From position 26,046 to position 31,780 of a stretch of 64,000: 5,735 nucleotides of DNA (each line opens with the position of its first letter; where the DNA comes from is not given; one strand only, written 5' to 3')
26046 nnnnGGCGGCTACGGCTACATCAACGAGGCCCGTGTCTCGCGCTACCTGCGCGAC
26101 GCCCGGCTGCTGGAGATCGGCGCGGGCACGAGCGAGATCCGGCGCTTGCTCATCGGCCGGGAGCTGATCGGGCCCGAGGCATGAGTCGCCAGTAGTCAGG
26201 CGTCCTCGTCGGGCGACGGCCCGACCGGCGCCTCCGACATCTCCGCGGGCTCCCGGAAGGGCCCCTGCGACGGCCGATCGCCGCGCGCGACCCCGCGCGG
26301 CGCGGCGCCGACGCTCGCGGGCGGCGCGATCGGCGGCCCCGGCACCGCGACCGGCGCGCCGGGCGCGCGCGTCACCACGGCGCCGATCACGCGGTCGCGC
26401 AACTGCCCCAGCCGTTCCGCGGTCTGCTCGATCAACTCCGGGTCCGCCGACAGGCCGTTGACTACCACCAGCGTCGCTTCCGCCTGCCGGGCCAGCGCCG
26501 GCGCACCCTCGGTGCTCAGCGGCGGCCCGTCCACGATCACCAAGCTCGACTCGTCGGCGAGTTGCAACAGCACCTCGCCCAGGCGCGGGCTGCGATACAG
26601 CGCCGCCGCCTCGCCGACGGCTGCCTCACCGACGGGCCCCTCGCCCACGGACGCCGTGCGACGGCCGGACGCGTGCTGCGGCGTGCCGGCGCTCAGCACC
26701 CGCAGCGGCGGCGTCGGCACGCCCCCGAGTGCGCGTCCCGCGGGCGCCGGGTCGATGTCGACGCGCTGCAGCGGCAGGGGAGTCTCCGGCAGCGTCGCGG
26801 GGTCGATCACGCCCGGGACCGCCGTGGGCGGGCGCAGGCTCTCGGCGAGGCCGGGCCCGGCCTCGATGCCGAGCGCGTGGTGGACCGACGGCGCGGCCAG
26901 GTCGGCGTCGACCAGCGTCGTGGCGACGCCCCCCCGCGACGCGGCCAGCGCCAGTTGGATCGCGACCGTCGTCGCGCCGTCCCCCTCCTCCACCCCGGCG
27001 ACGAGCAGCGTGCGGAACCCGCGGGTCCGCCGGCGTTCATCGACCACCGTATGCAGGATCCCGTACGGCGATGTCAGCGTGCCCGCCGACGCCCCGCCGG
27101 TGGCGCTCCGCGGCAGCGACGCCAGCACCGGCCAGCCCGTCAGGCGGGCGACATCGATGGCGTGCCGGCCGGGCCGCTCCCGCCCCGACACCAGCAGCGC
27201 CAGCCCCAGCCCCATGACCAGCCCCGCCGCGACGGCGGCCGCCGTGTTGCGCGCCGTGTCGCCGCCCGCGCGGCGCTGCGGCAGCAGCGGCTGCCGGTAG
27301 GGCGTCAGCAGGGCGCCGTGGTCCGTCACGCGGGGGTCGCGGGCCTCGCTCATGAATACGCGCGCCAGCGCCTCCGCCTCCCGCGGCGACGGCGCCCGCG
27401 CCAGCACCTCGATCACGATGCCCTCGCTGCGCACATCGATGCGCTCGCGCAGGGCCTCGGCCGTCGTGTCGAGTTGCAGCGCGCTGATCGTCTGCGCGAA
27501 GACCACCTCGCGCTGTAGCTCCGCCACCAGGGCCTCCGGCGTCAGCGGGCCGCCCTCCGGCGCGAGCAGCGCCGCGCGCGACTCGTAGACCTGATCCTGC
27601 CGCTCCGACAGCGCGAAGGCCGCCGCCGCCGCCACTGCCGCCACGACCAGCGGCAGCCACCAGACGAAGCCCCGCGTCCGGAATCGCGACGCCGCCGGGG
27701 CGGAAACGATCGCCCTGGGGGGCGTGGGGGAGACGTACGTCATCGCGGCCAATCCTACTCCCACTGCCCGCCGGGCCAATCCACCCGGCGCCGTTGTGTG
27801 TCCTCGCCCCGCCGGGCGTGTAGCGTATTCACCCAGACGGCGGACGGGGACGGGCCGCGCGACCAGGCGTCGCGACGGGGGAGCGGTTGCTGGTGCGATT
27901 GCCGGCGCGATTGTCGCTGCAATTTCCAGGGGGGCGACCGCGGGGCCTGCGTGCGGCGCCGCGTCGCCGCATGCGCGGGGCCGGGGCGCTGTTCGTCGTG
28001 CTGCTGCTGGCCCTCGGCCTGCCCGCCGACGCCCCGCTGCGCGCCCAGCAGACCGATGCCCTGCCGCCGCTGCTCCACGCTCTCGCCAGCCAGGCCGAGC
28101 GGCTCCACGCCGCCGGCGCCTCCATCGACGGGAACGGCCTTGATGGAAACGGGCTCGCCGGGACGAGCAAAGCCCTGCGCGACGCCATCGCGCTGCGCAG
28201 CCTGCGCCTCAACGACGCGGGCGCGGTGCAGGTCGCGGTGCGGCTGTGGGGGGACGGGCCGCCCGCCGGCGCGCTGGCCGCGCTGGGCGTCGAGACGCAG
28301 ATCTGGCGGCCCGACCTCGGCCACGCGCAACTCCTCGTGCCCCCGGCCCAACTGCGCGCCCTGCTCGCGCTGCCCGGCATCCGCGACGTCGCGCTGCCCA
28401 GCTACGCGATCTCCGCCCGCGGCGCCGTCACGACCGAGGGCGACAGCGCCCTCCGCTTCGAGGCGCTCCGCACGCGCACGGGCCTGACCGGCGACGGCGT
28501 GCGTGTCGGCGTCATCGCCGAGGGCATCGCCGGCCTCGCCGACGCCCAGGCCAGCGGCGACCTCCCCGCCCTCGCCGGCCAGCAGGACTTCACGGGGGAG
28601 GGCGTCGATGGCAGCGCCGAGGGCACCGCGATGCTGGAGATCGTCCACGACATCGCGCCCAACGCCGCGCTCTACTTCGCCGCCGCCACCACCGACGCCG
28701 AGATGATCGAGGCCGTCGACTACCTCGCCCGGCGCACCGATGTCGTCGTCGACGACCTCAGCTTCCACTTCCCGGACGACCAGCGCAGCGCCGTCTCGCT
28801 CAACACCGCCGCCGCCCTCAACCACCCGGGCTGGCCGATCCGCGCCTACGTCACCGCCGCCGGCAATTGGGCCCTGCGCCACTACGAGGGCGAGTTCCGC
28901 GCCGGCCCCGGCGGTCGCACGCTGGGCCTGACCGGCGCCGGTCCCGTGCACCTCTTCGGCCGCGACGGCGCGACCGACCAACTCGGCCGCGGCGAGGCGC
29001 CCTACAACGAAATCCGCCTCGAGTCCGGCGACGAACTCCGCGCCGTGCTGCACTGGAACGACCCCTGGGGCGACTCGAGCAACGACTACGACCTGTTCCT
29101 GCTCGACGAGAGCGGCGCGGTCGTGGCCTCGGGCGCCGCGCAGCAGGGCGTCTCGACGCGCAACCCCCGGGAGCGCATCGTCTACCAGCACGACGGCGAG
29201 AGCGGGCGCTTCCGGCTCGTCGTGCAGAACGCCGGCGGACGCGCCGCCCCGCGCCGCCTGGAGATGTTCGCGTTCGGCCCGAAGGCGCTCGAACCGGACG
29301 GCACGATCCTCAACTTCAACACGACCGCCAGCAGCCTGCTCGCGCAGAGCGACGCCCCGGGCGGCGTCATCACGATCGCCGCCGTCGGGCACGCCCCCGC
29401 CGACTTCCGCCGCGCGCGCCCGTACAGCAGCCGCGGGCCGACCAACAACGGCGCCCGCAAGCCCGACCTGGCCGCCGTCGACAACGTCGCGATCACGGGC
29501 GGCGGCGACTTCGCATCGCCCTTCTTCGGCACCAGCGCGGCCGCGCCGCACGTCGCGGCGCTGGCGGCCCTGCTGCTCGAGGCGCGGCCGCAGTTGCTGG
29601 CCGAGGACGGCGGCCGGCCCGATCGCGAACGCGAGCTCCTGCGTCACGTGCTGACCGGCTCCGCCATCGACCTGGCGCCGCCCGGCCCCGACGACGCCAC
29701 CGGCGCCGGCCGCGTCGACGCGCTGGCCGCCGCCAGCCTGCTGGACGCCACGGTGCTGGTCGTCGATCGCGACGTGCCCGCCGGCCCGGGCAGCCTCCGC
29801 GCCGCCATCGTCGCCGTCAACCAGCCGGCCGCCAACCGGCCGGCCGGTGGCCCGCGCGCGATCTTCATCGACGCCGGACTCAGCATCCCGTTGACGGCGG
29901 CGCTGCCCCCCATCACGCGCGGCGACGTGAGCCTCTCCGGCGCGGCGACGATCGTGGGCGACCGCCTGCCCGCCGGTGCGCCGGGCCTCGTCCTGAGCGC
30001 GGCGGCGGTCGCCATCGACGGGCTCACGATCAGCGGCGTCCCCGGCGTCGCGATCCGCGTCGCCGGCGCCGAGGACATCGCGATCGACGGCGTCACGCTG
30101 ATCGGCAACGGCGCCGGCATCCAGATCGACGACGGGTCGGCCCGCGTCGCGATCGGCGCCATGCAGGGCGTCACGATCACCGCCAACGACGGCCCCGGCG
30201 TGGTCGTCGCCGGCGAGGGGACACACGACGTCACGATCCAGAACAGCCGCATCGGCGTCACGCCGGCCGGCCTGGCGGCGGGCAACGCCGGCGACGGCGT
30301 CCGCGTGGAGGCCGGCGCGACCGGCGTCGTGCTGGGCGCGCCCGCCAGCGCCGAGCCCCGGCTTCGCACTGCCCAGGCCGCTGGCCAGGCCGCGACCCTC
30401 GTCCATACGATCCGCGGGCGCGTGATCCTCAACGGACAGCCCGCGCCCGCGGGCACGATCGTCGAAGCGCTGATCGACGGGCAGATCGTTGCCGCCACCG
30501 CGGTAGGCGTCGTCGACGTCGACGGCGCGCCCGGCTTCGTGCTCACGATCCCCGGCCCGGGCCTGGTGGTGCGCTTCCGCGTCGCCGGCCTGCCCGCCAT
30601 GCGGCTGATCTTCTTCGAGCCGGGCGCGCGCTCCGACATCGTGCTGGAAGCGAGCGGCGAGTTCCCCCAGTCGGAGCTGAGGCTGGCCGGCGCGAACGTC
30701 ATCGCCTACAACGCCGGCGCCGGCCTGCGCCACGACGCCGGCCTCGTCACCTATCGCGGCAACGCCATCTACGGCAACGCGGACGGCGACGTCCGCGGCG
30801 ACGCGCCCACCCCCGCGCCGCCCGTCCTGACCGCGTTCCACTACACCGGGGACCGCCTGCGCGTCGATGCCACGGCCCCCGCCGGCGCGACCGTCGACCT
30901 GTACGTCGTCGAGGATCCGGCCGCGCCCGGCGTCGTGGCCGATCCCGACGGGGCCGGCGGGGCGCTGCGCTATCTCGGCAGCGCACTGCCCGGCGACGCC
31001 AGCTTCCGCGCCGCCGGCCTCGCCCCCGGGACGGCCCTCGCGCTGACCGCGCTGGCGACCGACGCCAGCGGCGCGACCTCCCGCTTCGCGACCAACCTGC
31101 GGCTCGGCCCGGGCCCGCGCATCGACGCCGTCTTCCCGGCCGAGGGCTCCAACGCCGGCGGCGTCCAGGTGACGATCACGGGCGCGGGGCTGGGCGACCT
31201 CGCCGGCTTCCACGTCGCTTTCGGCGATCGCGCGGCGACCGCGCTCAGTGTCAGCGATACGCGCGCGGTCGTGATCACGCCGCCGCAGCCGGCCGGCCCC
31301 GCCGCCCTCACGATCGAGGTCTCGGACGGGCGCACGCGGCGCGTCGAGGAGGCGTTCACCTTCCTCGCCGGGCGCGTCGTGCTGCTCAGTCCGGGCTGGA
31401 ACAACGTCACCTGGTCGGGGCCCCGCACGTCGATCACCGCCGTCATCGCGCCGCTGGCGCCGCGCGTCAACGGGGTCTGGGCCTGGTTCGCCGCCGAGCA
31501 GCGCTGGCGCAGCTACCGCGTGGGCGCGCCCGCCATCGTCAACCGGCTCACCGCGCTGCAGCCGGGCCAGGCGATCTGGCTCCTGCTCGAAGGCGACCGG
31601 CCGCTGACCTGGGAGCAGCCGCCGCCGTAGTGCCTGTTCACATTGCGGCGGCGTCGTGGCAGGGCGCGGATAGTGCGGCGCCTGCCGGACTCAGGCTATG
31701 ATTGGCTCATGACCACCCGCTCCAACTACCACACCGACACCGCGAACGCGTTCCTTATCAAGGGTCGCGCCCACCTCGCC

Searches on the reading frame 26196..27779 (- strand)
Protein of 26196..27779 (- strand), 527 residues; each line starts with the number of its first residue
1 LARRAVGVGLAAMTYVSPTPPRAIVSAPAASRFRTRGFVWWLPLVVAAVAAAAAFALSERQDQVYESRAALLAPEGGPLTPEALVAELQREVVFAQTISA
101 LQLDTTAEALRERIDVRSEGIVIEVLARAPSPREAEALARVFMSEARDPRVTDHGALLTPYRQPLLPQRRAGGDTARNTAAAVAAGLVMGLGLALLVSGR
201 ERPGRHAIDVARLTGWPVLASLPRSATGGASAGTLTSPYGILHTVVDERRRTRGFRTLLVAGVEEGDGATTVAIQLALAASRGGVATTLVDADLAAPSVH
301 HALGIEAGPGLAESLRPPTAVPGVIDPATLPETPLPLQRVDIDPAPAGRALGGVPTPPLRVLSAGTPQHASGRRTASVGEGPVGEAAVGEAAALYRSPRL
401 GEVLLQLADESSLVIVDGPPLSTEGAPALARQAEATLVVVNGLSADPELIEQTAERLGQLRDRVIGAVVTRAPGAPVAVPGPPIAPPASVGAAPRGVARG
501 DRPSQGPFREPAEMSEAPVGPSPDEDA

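Call 18: search_protein_families(library=pfam, max_evalue=0.001, proteins=[window:26196-27779:-])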
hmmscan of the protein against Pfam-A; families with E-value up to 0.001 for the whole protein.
window:26196-27779:- (527 aa): 2 families
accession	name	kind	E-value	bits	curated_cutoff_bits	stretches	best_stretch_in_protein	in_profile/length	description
PF10609.15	ParA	-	5.3e-05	23.2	27.1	1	258-308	6-56/246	NUBPL iron-transfer P-loop NTPase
PF01656.29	CbiA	-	0.00015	22.2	25.4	0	259-472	2-83/125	CobQ/CobB/MinD/ParA nucleotide binding domain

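Call 93: search_protein_families(library=phrogs, max_evalue=0.001, proteins=[window:26196-27779:-])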
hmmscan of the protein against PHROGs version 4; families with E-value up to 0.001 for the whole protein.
window:26196-27779:- (527 aa): 0 families

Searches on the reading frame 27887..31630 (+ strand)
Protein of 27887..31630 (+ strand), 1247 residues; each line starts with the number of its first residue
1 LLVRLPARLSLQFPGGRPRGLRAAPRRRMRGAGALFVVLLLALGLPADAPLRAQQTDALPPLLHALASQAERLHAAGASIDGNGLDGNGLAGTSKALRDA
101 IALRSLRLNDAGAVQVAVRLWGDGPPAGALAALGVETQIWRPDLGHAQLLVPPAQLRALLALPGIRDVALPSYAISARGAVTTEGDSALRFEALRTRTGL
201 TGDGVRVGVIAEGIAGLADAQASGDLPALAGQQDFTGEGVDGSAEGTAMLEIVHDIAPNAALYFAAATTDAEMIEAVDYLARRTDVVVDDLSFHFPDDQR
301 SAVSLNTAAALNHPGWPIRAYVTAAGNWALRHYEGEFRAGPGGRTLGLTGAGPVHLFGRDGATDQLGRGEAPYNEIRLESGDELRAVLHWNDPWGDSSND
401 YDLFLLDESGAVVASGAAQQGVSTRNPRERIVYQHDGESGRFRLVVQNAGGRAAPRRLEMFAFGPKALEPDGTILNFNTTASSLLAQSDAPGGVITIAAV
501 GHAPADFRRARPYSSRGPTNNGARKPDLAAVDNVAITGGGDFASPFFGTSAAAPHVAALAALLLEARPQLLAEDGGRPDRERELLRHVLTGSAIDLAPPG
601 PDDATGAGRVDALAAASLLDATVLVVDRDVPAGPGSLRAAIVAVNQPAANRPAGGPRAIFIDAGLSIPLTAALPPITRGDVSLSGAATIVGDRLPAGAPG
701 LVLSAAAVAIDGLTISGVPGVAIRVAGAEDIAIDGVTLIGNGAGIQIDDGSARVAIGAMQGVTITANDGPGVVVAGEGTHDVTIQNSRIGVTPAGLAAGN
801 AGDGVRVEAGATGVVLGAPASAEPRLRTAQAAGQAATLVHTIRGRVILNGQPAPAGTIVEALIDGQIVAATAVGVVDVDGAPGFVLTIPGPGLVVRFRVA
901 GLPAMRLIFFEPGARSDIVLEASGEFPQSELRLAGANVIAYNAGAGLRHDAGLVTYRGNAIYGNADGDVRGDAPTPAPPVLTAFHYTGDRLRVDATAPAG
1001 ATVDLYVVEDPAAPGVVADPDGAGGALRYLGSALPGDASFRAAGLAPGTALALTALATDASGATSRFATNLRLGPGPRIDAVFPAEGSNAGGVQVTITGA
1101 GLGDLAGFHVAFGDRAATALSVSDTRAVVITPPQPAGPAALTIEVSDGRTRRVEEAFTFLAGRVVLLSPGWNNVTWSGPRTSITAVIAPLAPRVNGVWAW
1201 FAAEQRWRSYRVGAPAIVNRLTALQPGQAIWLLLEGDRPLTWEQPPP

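Call 18: search_protein_families(library=pfam, max_evalue=0.001, proteins=[window:27887-31630:+])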
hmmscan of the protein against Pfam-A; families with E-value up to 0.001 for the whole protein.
window:27887-31630:+ (1247 aa): 3 families
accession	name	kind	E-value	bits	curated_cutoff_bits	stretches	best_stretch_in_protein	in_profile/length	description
PF01833.30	TIG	-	2.2e-13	50.5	20.9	1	1077-1147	1-72/84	IPT/TIG domain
PF00082.27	Peptidase_S8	-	5.2e-12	46.1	21.8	1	467-608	155-288/288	Subtilase family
PF13229.12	Beta_helix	-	1.5e-06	28.4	25.9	1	702-807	50-153/158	Right handed beta helix region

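Call 93: search_protein_families(library=phrogs, max_evalue=0.001, proteins=[window:27887-31630:+])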
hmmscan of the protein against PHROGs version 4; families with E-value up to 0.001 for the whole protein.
window:27887-31630:+ (1247 aa): 1 family
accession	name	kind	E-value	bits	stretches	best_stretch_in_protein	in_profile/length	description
phrog_3677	-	other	0.00027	19.8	1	511-617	760-853/1125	protease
